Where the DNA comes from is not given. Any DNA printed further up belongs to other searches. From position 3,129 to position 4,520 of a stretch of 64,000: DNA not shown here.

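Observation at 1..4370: ComFB-like domain linked to CheR twice: once fused, once as an adjacent stand-alone gene (Rosetta-stone pair)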

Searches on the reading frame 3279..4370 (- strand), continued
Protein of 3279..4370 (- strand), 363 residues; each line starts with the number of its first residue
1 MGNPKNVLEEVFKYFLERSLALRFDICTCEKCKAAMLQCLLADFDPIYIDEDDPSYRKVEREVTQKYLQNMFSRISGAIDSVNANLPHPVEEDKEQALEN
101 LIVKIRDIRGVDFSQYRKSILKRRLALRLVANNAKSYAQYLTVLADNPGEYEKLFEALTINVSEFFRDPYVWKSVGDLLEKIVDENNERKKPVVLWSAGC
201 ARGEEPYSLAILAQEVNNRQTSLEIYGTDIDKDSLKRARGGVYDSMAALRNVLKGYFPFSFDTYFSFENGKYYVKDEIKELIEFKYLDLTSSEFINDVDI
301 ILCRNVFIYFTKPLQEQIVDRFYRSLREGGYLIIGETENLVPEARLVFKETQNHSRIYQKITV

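Call 71: search_protein_families(library=pfam, alignment_id=A2, max_evalue=0.001)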
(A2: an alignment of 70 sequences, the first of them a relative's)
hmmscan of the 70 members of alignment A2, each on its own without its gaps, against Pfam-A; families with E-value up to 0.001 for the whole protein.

A. member 1, P0001 (363 aa): 7 families
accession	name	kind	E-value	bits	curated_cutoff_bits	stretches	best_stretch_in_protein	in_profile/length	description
PF01739.24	CheR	-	2.6e-49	167.7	27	1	161-352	1-190/195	CheR methyltransferase, SAM binding domain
PF03705.20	CheR_N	-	4.7e-12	45.9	27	1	97-148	2-53/53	CheR methyltransferase, all-alpha domain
PF08242.18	Methyltransf_12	-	1e-05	26.6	30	0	281-332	50-98/98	Methyltransferase domain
PF13649.12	Methyltransf_25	-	1.2e-05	26.4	27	0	282-330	48-97/97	Methyltransferase domain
PF08241.18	Methyltransf_11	-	1.7e-05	25.8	21.2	0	282-334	44-95/95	Methyltransferase domain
PF13847.12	Methyltransf_31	-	2.7e-05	24.3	27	0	290-338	64-113/145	Methyltransferase domain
PF10719.14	ComFB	-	0.00017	22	25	1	5-85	1-82/83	Late competence development protein ComFB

B. families by the number of members that match (of 70 scanned): 9 families
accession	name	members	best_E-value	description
PF01739.24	CheR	70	9.9e-59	CheR methyltransferase, SAM binding domain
PF03705.20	CheR_N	70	2.1e-15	CheR methyltransferase, all-alpha domain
PF10719.14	ComFB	57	9.5e-20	Late competence development protein ComFB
PF08242.18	Methyltransf_12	54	4.5e-08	Methyltransferase domain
PF08241.18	Methyltransf_11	25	5.9e-06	Methyltransferase domain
PF13649.12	Methyltransf_25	24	1.3e-06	Methyltransferase domain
PF13847.12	Methyltransf_31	23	1.8e-07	Methyltransferase domain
PF13489.12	Methyltransf_23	1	0.00046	Methyltransferase domain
PF03767.20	Acid_phosphat_B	1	0.00078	HAD superfamily, subfamily IIIB (Acid phosphatase)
